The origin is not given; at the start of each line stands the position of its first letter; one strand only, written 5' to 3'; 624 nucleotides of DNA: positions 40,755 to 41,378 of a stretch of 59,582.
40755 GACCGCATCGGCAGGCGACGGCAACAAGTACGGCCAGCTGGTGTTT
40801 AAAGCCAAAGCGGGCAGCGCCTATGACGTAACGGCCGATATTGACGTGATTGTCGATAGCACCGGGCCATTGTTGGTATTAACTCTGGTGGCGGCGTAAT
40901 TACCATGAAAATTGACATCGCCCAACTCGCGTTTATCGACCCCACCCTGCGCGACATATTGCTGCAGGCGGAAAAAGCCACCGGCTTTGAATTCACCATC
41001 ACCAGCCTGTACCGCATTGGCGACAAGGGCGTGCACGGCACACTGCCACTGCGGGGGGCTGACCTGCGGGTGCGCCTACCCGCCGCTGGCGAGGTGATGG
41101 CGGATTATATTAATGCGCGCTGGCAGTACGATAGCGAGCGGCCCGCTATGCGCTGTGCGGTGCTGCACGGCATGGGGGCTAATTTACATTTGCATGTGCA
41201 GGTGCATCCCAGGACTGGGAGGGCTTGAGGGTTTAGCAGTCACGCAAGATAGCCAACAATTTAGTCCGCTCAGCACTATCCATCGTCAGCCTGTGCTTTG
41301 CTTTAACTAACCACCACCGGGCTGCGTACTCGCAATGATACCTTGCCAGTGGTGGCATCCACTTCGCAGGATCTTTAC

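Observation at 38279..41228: Seven-gene translationally coupled cassette of unknown function, transcribed opposite to the late operon in the middle of the prophage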

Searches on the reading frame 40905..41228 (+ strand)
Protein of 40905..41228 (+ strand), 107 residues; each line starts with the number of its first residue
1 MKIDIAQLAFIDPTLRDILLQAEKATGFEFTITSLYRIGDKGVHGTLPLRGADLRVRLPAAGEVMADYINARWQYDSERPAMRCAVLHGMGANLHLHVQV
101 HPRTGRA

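Call 3: search_protein_families(library=pfam, proteins=[window:40905-41228:+], max_evalue=1)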
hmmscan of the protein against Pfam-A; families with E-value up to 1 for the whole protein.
window:40905-41228:+ (107 aa): 0 families

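Call 4: search_protein_families(library=phrogs, proteins=[window:40905-41228:+], max_evalue=1)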
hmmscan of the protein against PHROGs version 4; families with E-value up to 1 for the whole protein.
window:40905-41228:+ (107 aa): 1 family
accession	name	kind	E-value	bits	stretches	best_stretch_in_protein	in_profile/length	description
phrog_12336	-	unknown function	0.28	12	0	79-98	13-32/64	-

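Call 31: search_solved_structures(query=window:40905-41228:+, max_evalue=10, show_alignments=2)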
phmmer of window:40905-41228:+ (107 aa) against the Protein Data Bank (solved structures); distinct sequences matched with E-value up to 10: 6.
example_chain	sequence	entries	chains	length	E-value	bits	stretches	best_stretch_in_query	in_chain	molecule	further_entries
4fx7_A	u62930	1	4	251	0.0076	19.7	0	15-58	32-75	Imidazole glycerol phosphate synthase subunit HisF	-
3tdn_A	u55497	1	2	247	0.31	14.5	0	15-59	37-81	FLR SYMMETRIC ALPHA-BETA TIM BARREL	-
4j9j_A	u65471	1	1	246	0.36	14.3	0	15-54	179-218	Imidazole glycerol phosphate synthase subunit HisF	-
3og3_A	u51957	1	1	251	0.38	14.2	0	15-58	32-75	Imidazole glycerol phosphate synthase subunit hisF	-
2w6r_A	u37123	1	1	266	0.41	14.1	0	15-59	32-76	IMIDAZOLE GLYCEROL PHOSPHATE SYNTHASE SUBUNIT HISF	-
3vdy_A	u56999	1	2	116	1.3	12.5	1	59-87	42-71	Single-stranded DNA-binding protein ssbB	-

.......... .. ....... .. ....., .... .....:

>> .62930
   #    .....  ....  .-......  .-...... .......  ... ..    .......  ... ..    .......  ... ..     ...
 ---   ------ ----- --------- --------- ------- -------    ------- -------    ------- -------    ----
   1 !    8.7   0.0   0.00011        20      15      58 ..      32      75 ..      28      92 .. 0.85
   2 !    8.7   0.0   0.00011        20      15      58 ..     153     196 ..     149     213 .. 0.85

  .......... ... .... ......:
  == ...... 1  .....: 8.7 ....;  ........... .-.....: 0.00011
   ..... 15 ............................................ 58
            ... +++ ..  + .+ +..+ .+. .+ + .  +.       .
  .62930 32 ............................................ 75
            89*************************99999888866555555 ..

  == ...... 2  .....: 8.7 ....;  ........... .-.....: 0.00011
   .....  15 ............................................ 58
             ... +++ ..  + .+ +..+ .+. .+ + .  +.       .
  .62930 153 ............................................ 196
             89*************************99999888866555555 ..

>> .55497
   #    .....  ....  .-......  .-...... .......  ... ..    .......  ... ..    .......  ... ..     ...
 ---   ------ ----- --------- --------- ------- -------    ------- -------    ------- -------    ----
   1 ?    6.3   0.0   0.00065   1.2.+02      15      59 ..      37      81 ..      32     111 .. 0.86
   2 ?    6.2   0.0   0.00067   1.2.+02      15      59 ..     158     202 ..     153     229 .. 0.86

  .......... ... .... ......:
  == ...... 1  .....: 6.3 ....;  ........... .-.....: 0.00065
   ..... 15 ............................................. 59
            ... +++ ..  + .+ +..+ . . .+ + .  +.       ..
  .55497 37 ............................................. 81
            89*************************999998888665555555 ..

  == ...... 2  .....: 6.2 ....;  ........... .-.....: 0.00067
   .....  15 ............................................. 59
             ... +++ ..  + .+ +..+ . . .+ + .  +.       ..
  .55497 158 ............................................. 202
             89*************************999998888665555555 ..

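Call 66: search_protein_representatives(protein=window:40905-41228:+)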
Query: 107 residues. Proteins with E-value up to 0.001 (for the whole library): 324; up to 1e-10: 105; up to 1e-30: 1. The best 150 are listed.
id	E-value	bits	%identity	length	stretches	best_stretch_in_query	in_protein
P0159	3.8e-32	126.8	58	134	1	2-106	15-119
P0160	4.0e-28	113.8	54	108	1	2-106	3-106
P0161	7.9e-28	112.9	55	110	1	3-106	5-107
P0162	3.3e-27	110.9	48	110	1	1-106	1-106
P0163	8.5e-27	109.6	52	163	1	1-106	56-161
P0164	4.2e-25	104.1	56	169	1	1-106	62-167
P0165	4.2e-25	104.1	48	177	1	1-104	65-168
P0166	1.5e-24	102.4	55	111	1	1-104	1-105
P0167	9.1e-24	99.8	49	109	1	1-104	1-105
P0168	9.7e-24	99.7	49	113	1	1-104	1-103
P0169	3.8e-23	97.8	49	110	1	1-105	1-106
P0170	5.1e-23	97.4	49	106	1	1-105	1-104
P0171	8.8e-23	96.7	50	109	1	2-106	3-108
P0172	1.1e-22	96.3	57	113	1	30-106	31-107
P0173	2.0e-22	95.5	49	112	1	2-106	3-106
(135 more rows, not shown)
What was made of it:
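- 40905..41228 (+): c7: a 107-aa probable divergent LAS/M15-like endolysin. It is an add-on, not part of the module. 324 clusters in the 1.8-billion-protein representative library (call 66).
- Checked: c7 has 324 homologous clusters (call 66).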

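Call 69: search_protein_families(library=pfam, alignment_id=A6, max_evalue=0.1)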
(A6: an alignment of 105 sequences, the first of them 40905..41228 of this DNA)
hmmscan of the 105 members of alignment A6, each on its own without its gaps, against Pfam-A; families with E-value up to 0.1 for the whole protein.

A. member 1, window:40905-41228:+ (107 aa): 0 families

B. families by the number of members that match (of 105 scanned): 17 families
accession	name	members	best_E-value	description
PF03063.25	Prismane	1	1.3e-09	Prismane/CO dehydrogenase family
PF08291.16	Peptidase_M15_3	1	8.7e-06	Peptidase M15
PF02780.25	Transketolase_C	1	0.0051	Transketolase, C-terminal domain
PF08788.16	NHR2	1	0.011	NHR2 domain like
PF22843.2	CATSPERE_NTD2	1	0.015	CATSPERE second N-terminal domain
PF13420.13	Acetyltransf_4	1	0.019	Acetyltransferase (GNAT) domain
PF19766.4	DUF6253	1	0.03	Family of unknown function (DUF6253)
PF07491.16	PPI_Ypi1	1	0.031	Protein phosphatase inhibitor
PF05685.18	Uma2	1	0.036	Putative restriction endonuclease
PF16344.10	FecR_C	1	0.053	FecR, C-terminal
PF12218.14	End_N_terminal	1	0.053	N terminal extension of bacteriophage endosialidase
PF08336.16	P4Ha_N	1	0.064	Prolyl 4-Hydroxylase alpha-subunit, N-terminal region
PF25535.1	DUF7919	1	0.078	Domain of unknown function (DUF7919)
PF20785.2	MACPF_D3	1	0.087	MACPF protein, D3 domain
PF19711.4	DUF6207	1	0.089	Family of unknown function (DUF6207)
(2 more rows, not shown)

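Call 70: search_solved_structures(query=A6, max_evalue=10, show_alignments=2)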
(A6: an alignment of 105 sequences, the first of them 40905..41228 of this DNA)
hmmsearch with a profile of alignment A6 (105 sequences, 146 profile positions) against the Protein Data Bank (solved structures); distinct sequences matched with E-value up to 10: 4.
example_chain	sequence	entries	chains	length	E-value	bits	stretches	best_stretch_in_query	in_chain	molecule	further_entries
7onh_A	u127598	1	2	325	0.014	18.3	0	85-108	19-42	SAKe6BE-L3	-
1y82_A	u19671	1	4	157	1.4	11.8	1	13-61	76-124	hypothetical protein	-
6jum_A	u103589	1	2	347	2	11.3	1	55-85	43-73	DNA polymerase IV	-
6jun_F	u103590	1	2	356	2.2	11.2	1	55-85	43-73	DNA polymerase IV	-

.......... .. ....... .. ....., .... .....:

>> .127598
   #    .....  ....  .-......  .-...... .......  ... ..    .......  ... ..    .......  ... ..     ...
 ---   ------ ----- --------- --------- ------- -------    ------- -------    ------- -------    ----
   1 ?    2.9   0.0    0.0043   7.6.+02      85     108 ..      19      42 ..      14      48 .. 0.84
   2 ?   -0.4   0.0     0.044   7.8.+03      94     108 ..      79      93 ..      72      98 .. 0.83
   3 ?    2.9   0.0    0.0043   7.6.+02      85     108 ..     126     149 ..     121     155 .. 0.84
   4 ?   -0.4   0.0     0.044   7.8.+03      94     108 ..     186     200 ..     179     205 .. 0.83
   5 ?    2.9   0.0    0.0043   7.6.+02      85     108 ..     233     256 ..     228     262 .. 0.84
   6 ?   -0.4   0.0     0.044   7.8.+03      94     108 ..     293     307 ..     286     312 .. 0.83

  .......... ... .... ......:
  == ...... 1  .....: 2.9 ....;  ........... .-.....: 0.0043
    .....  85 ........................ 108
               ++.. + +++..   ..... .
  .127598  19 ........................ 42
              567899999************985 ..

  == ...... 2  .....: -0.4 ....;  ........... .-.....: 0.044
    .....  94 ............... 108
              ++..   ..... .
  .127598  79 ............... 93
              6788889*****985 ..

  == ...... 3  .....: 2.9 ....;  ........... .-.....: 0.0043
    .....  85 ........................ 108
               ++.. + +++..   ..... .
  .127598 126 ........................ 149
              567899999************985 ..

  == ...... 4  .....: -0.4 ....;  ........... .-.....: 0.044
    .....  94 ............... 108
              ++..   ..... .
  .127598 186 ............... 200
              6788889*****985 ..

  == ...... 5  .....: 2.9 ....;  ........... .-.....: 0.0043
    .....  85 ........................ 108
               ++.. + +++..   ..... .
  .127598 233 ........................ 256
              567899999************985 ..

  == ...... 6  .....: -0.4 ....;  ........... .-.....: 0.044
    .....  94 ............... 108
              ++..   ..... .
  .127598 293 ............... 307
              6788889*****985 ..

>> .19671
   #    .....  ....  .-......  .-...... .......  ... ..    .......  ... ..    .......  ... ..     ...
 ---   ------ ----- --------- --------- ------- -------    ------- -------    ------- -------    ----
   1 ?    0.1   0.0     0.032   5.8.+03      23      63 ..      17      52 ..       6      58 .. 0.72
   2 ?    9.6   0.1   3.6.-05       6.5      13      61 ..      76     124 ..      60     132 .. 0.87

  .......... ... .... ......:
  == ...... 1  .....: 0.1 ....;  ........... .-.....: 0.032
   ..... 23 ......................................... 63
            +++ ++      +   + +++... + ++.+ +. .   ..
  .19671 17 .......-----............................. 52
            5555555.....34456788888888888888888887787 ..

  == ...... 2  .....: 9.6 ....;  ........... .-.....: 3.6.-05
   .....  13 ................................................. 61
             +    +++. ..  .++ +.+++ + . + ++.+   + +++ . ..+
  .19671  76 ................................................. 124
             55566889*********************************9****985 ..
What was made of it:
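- On Peptidase M15 / LAS endolysins (c7): c7 has no Pfam, PHROG or PDB hit (calls 3, 4, 31, 70).
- Closest known: Peptidase M15 / LAS-type phage endolysins. Different: No PDB sequence match (calls 31, 70).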

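Call 91: search_protein_families(library=padloc, proteins=[window:40905-41228:+], max_evalue=0.01)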
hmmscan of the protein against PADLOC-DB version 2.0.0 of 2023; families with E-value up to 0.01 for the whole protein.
window:40905-41228:+ (107 aa): 0 families

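Call 92: search_protein_families(library=ncbifam, proteins=[window:40905-41228:+], max_evalue=0.01)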
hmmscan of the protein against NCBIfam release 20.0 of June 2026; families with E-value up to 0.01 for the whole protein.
window:40905-41228:+ (107 aa): 0 families

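Call 93: find_encoding_contigs(protein=P0160, flank=6000, max_places=3)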
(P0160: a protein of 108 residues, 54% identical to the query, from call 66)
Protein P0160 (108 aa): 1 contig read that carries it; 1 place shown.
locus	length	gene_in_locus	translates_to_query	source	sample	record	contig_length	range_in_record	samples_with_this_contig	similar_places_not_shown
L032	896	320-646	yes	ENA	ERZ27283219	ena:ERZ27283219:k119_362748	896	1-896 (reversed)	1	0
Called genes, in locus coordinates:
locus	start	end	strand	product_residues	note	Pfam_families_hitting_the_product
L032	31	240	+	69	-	-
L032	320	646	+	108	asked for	-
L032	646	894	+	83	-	?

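Call 96: find_related_loci(query=A8, collection=viral_contigs, flank=4000)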
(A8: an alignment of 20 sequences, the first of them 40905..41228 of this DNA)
Query A8 (107 aa) in viral_contigs; peptide patterns used: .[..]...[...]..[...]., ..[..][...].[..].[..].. (x = any residue, [..] = any of these).
158 stretches matched a pattern; 64 encode a relative of the query (tblastn E <= 1e-3); 64 distinct loci.
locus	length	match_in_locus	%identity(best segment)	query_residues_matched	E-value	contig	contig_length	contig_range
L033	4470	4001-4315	69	1-105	3e-46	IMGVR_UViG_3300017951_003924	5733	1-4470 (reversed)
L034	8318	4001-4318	69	1-106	3e-46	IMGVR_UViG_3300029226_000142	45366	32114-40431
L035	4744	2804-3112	66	1-104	1e-42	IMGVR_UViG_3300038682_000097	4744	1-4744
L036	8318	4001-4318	60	1-106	6e-42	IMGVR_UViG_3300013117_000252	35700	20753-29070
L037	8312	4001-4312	61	1-104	1e-40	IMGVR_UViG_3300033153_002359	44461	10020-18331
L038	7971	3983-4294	59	1-104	5e-40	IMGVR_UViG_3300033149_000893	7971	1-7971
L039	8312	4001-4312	62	1-104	4e-39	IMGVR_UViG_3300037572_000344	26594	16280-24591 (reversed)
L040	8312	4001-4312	63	1-104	2e-38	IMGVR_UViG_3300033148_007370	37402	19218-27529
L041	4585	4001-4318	54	1-106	2e-37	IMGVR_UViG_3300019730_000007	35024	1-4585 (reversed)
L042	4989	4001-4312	55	1-104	5e-36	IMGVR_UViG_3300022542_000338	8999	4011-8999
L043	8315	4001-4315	53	1-106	2e-35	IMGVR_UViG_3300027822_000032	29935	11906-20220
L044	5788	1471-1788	55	1-106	2e-35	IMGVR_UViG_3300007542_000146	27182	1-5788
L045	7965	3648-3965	53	1-106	4e-35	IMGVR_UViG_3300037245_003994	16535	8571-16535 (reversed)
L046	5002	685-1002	56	1-106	8e-35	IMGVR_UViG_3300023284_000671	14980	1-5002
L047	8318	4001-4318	52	1-106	2e-34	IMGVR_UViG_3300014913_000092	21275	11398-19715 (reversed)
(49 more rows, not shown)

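Call 100: search_protein_families(library=phrogs, alignment_id=A6, max_evalue=0.001)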
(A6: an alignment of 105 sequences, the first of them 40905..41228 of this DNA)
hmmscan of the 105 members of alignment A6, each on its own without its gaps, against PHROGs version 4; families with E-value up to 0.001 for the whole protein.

A. member 1, window:40905-41228:+ (107 aa): 0 families

B. families by the number of members that match (of 105 scanned): 2 families
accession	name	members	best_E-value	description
phrog_894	-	1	2.6e-05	endolysin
phrog_465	-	1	3.5e-05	endolysin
